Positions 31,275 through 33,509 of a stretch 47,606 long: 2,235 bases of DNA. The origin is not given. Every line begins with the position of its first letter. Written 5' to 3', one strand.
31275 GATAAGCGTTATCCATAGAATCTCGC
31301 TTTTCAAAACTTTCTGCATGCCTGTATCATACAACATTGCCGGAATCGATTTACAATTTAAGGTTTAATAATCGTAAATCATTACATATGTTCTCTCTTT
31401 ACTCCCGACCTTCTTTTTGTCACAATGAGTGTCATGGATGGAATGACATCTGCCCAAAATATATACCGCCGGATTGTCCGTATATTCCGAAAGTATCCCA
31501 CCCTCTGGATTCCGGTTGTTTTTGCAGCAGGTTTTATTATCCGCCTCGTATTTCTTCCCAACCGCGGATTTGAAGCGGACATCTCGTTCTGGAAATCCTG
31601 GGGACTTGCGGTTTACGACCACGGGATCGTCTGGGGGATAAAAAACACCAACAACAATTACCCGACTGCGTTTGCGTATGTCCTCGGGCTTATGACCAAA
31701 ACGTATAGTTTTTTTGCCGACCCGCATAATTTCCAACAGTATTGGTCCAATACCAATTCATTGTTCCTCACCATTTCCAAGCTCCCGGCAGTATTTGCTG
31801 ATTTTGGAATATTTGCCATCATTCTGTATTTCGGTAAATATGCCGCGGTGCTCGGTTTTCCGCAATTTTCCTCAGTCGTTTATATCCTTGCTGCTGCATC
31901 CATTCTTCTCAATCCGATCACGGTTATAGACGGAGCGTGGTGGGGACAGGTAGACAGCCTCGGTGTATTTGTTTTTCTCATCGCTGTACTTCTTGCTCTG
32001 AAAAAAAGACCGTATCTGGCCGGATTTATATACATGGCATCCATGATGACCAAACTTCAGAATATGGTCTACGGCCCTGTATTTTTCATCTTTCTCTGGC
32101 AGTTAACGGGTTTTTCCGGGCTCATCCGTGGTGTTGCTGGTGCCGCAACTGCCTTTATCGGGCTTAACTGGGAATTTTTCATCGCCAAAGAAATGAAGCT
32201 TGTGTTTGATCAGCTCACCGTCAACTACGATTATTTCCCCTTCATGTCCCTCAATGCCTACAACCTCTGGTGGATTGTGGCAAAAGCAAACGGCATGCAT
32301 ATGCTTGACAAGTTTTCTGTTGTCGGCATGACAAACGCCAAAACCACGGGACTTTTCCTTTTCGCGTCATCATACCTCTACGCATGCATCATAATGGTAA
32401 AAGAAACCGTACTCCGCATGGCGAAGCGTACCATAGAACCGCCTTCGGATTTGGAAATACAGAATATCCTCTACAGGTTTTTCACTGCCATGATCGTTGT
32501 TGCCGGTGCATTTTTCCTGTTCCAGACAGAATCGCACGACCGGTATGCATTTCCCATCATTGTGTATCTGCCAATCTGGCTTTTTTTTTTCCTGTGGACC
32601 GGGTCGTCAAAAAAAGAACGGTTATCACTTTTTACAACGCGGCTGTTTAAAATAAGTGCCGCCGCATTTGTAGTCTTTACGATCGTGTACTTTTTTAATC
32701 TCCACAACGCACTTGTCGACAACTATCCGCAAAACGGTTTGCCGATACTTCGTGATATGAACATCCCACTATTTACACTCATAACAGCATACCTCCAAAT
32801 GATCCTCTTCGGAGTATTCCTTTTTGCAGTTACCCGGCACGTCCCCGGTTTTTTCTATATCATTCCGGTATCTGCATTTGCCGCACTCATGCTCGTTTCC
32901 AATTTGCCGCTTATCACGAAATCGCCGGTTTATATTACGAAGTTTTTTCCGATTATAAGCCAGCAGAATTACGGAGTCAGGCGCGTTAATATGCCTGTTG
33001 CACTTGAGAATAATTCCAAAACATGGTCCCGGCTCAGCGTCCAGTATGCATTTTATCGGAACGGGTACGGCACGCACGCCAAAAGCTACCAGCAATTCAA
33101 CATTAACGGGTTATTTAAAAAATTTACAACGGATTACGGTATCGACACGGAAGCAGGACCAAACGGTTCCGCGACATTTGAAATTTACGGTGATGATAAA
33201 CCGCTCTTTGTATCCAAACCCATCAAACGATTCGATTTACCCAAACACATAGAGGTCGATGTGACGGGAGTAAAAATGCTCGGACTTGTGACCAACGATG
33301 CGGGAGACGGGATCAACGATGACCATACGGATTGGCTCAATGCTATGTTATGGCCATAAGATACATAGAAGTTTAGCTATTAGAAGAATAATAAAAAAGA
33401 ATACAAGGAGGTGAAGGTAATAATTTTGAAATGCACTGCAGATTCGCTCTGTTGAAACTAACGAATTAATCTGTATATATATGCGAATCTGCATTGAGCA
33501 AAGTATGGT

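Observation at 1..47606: The whole window is a ~47-kb imperfect palindrome: two ~23.6-kb mirror arms with a 45-nt spacer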

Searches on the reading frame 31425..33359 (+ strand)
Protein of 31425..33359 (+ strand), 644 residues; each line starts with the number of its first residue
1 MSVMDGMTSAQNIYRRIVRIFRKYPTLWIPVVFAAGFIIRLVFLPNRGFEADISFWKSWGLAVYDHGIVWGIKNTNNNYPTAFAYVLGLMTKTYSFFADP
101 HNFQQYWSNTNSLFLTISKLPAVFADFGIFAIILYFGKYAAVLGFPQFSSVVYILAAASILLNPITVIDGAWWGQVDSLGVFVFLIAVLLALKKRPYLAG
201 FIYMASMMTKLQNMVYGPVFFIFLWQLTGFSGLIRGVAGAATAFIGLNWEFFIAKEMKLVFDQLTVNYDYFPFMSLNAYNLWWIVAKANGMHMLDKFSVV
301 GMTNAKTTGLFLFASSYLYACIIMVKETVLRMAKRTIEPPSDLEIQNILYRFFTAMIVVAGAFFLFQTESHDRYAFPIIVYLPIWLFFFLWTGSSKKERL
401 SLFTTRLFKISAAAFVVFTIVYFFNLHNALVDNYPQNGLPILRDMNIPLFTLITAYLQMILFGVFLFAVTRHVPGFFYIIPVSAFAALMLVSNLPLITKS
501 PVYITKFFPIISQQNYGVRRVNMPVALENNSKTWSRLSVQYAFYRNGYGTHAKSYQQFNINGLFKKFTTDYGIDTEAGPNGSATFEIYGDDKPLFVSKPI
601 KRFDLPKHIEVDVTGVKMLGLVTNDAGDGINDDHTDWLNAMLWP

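Call 17: find_related_loci(query=window:31425-33359:+, collection=genome_contigs, flank=10000)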
Query window:31425-33359:+ (644 aa) in genome_contigs; peptide patterns used: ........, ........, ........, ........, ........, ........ (x = any residue, [..] = any of these).
73 stretches matched a pattern; 47 encode a relative of the query (tblastn E <= 1e-3); 45 distinct loci.
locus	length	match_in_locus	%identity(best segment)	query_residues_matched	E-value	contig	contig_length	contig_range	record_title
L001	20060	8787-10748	52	1-644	0e+0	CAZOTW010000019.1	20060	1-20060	MAG TPA_asm: uncultured Gammaproteobacteria bacterium isolate SRP080215_co1_129 genome assembly, contig: NODE_1587_lengt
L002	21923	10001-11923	65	4-644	0e+0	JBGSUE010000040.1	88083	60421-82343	MAG: Patescibacteria group bacterium isolate JTS-AC425 k141_3550931, whole genome shotgun sequence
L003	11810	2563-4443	54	29-644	0e+0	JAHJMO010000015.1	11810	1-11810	MAG: Patescibacteria group bacterium isolate Old_saline.mb.45 Old_saline.mb.45_k141_423141, whole genome shotgun sequenc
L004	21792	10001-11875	52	25-644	0e+0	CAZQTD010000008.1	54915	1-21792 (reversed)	MAG TPA_asm: uncultured Gammaproteobacteria bacterium isolate binchicken_co58_20 genome assembly, contig: NODE_451_lengt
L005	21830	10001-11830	54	31-644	0e+0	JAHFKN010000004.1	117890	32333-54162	MAG: Candidatus Gottesmanbacteria bacterium isolate nzgw410 NODE_124_length_117891_cov_18.801639, whole genome shotgun s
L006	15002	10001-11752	52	44-644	0e+0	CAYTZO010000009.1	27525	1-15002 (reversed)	MAG TPA_asm: uncultured Gammaproteobacteria bacterium isolate SRP093762_co1_179 genome assembly, contig: NODE_1047_lengt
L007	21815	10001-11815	51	44-644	0e+0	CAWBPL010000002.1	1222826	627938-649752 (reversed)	MAG: Candidatus Gottesmanbacteria bacterium isolate MFD01476.bin.2.135 genome assembly, contig: contig_74641, whole geno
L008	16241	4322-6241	50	14-643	0e+0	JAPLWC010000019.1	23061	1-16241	MAG: Candidatus Gottesmanbacteria bacterium isolate LacPavin_0920_SED3_MAG_47_8 LacPavin_0920_SED3_scaffold_3072996, who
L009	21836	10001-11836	51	32-644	0e+0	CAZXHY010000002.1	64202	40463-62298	MAG TPA_asm: uncultured Gammaproteobacteria bacterium isolate ERP113451_co3_13 genome assembly, contig: NODE_187_length_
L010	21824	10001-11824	53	27-644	0e+0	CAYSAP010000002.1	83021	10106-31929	MAG TPA_asm: uncultured Gammaproteobacteria bacterium isolate SRP090828_co2_19 genome assembly, contig: NODE_111_length_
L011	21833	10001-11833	50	29-644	0e+0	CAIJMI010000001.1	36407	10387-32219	Candidatus Gottesmanbacteria bacterium isolate LaPlata-b_bin-0620 genome assembly, contig: bin-0620:1/5, whole genome sh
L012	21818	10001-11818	50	44-644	0e+0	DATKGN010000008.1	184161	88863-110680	MAG TPA_asm: Patescibacteria group bacterium isolate SMAG_U14552 k141_55232, whole genome shotgun sequence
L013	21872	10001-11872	51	14-644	0e+0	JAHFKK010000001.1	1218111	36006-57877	MAG: Candidatus Gottesmanbacteria bacterium isolate nzgw408 NODE_1_length_1218112_cov_6.992134, whole genome shotgun seq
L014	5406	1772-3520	55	45-644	0e+0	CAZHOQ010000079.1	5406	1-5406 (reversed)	MAG TPA_asm: uncultured Gammaproteobacteria bacterium isolate SRP093185_co1_203 genome assembly, contig: NODE_11505_leng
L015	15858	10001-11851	49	32-644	0e+0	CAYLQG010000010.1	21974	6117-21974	MAG TPA_asm: uncultured Gammaproteobacteria bacterium isolate binchicken_co54_478 genome assembly, contig: NODE_4156_len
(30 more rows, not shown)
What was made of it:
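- Each of the 45 genomes gave one locus (call 17).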

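Call 24: find_homologous_proteins(query=window:31425-33359:+, max_evalue=1e-50)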
Query window:31425-33359:+ (644 aa): 364 proteins with E <= 1e-50 among 8000 candidates; the best 120 are listed.
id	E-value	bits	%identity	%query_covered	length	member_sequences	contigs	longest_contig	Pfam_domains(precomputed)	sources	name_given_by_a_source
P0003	0.0e+0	1437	97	100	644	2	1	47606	PF08305.18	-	-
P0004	5.9e-293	991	68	97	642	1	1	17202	PF08305.18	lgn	-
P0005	1.3e-290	984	66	100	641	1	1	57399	PF08305.18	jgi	jgi:Gpi18-like mannosyltransferase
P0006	2.0e-290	983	65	100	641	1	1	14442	PF08305.18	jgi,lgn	jgi:Gpi18-like mannosyltransferase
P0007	4.1e-289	979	64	100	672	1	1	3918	PF08305.18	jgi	jgi:hypothetical protein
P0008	8.3e-286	968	64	98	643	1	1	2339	PF08305.18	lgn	-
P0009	1.0e-285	967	65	100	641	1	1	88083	PF08305.18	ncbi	-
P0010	2.6e-281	953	64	100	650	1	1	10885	PF08305.18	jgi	jgi:Gpi18-like mannosyltransferase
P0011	3.6e-279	946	64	98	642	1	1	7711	PF08305.18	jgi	jgi:Gpi18-like mannosyltransferase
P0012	5.3e-275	932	63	100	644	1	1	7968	PF08305.18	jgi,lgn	-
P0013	4.9e-274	929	64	97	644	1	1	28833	PF08305.18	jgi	-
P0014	8.8e-273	925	64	100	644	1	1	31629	PF08305.18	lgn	-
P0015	6.4e-271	918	62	100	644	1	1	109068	PF08305.18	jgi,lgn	jgi:hypothetical protein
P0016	1.5e-269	914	61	100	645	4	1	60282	PF08305.18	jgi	jgi:Gpi18-like mannosyltransferase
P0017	1.9e-269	914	61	100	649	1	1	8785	PF08305.18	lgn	-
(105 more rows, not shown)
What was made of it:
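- Tried and rejected: The nearest 644-aa homologue is 68% identical (call 24).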

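Call 38: find_encoding_contigs(protein=P0005, flank=10000, max_places=2)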
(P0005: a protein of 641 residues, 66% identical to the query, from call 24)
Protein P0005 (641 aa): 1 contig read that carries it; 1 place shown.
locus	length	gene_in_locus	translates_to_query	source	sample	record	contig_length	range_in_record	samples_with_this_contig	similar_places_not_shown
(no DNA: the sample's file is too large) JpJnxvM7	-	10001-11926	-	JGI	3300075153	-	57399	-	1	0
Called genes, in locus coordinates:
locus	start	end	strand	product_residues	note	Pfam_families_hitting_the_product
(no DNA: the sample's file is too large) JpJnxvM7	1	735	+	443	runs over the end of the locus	-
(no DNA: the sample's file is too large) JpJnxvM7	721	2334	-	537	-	-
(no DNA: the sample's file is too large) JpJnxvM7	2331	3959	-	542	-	PF20176:DUF6541 (weak)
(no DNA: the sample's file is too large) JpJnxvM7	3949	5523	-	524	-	-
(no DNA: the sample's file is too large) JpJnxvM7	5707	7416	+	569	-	PF13231:PMT_2 (weak)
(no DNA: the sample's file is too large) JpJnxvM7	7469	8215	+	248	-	-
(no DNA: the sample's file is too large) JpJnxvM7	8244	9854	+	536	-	-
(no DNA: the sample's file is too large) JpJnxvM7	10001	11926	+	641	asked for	PF08305:NPCBM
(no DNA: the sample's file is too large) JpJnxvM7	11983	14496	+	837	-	-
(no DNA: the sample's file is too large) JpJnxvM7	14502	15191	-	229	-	-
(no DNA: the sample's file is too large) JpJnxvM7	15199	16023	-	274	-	-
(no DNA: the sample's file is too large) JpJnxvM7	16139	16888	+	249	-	PF01978:TrmB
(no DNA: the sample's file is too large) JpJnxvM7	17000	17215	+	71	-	-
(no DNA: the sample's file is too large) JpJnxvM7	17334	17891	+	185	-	PF10502:Peptidase_S26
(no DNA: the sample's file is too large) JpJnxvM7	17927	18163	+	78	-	-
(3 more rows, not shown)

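Call 39: find_encoding_contigs(protein=P0004, flank=10000, max_places=2)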
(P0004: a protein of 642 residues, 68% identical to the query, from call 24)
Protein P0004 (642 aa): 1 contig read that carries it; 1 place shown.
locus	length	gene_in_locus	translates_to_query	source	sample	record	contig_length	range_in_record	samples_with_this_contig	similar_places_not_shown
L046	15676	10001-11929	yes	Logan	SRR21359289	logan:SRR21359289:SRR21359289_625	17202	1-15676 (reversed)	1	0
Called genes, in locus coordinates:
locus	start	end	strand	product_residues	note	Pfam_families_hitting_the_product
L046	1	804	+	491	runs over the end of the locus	-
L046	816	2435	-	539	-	-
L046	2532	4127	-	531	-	-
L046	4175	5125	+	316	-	PF00535:Glycos_transf_2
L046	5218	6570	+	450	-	PF02655:ATP-grasp_3 (weak), PF15632:ATPgrasp_Ter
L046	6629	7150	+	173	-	-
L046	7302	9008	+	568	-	-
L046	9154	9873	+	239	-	-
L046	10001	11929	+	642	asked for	PF08305:NPCBM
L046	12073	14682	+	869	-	-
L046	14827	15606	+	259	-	PF20803:PaaX_M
